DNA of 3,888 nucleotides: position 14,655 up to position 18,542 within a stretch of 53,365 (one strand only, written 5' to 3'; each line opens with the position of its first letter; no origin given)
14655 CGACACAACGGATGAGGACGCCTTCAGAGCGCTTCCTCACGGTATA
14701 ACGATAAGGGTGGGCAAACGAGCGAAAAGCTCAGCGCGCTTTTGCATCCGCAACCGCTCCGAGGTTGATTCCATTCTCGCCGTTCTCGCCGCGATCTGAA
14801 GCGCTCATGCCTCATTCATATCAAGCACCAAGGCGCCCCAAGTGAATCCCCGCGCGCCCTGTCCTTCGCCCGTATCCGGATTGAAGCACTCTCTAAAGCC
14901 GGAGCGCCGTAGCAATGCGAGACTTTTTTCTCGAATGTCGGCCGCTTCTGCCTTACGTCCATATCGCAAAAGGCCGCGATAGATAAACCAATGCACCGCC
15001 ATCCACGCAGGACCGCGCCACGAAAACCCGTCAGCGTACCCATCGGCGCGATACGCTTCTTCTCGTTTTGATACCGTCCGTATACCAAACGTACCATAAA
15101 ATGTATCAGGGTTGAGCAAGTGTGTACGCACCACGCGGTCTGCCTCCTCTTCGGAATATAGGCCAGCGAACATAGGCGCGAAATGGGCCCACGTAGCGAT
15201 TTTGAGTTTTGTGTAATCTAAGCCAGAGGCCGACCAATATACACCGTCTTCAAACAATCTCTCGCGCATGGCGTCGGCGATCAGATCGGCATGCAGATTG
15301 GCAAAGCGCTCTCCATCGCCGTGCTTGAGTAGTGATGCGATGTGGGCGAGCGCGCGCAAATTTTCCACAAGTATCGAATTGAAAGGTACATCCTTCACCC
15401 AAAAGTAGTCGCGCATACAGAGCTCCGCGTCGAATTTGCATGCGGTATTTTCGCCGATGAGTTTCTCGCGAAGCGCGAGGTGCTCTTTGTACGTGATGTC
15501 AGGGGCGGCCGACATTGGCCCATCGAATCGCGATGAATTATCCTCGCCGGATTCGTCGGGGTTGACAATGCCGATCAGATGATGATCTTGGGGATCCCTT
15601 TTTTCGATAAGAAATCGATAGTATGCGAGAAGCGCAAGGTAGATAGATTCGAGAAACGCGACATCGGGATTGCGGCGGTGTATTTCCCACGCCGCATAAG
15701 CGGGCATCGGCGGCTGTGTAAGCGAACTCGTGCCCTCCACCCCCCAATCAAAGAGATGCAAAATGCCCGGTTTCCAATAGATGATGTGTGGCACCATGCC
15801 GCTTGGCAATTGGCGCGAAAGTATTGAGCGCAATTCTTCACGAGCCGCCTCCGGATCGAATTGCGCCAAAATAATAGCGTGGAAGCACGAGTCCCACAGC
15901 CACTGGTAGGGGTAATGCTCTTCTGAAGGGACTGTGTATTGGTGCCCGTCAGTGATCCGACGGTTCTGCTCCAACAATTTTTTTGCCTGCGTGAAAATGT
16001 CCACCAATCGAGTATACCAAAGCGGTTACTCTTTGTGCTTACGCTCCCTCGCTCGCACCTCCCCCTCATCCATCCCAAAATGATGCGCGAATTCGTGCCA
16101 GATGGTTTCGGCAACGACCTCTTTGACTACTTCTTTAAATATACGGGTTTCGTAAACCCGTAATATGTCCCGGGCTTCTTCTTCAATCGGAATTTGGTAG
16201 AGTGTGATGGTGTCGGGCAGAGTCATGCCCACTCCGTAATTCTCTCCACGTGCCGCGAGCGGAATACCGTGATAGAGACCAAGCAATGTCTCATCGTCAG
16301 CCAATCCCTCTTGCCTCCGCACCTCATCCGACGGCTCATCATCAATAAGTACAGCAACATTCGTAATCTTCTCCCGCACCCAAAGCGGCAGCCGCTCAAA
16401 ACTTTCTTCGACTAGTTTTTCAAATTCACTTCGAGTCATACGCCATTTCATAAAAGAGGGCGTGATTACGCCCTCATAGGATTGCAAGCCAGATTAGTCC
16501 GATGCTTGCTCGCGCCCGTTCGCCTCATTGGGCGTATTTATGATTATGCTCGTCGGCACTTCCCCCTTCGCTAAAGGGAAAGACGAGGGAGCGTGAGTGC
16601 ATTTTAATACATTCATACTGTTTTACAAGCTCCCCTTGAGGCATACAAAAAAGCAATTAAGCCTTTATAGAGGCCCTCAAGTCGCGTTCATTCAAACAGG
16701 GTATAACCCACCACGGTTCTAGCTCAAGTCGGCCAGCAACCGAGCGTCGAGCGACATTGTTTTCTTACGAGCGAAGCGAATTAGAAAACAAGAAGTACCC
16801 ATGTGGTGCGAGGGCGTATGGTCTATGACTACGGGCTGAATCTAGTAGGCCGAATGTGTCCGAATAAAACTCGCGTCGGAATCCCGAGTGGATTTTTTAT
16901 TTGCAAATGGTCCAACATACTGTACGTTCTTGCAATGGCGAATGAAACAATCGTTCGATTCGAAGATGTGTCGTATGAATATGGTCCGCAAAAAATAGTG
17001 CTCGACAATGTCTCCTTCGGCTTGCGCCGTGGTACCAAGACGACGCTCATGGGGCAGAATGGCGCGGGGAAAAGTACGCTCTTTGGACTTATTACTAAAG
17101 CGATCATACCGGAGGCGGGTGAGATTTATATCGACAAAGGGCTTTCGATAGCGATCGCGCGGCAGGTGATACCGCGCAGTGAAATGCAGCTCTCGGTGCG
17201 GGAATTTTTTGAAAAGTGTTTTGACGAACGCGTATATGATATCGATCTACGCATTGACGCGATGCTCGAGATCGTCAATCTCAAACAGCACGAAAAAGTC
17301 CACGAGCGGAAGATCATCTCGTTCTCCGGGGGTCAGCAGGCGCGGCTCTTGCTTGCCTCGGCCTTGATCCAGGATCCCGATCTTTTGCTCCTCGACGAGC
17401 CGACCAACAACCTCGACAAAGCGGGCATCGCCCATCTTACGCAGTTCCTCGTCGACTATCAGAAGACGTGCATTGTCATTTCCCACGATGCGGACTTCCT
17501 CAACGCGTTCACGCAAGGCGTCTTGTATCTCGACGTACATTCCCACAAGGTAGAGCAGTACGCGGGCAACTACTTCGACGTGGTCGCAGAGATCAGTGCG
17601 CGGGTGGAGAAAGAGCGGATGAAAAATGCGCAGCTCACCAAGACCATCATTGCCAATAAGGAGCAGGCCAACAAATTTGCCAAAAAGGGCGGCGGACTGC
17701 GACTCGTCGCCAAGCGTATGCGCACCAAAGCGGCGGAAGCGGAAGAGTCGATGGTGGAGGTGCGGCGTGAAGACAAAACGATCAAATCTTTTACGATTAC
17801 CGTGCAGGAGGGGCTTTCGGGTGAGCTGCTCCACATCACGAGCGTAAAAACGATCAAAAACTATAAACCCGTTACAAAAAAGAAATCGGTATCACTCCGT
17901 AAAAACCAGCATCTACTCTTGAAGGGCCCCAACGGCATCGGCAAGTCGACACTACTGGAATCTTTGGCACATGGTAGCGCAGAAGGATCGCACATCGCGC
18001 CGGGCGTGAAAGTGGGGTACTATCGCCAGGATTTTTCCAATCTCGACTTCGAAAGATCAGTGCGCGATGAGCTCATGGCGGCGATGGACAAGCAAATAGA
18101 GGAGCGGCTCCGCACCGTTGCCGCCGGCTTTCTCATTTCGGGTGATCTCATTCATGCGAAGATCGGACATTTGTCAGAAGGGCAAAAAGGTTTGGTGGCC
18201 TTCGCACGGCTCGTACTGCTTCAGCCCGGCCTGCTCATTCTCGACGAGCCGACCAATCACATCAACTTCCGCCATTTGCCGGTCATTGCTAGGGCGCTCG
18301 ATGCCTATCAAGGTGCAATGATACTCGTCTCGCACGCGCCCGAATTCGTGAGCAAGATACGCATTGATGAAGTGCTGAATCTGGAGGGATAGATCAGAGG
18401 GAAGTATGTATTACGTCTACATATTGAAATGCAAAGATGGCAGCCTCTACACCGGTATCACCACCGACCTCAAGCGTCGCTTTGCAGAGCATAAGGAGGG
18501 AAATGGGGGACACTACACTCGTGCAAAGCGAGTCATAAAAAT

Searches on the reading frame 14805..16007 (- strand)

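Call 41: search_protein_families(library=pfam, proteins=[window:14805-16007:-], max_evalue=0.00001)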
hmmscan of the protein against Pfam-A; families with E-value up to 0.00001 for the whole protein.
window:14805-16007:- (400 aa): 2 families
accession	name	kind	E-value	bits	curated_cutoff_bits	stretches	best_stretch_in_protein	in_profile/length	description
PF22422.2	MGH1-like_GH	-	3.1e-74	251.1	27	1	32-390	1-355/356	Mannosylglycerate hydrolase MGH1-like glycoside hydrolase domain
PF03200.22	Glyco_hydro_63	-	1.7e-13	50.6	22.4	1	295-397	371-489/492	Glycosyl hydrolase family 63 C-terminal domain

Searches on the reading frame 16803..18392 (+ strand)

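Call 41: search_protein_families(library=pfam, proteins=[window:16803-18392:+], max_evalue=0.00001)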
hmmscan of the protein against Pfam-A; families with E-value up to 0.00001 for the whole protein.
window:16803-18392:+ (529 aa): 6 families
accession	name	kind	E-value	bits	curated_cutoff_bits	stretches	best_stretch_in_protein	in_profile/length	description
PF00005.33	ABC_tran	-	8e-47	159.7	25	2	67-202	1-137/137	ABC transporter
PF13304.12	AAA_21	-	4.4e-17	63.5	27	0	434-516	215-303/304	AAA domain, putative AbiEii toxin, Type IV TA system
PF13555.12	AAA_29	-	6.8e-09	35.8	27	0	75-103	20-48/61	P-loop containing region of AAA domain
PF02463.25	SMC_N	-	3.5e-08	33.6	40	0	173-236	136-205/220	RecF/RecN/SMC N terminal domain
PF13476.12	AAA_23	-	3.9e-07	31.3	27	0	350-389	3-40/201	AAA domain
PF03193.22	RsgA_GTPase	-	2.5e-06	27.9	30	0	364-391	102-129/174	RsgA GTPase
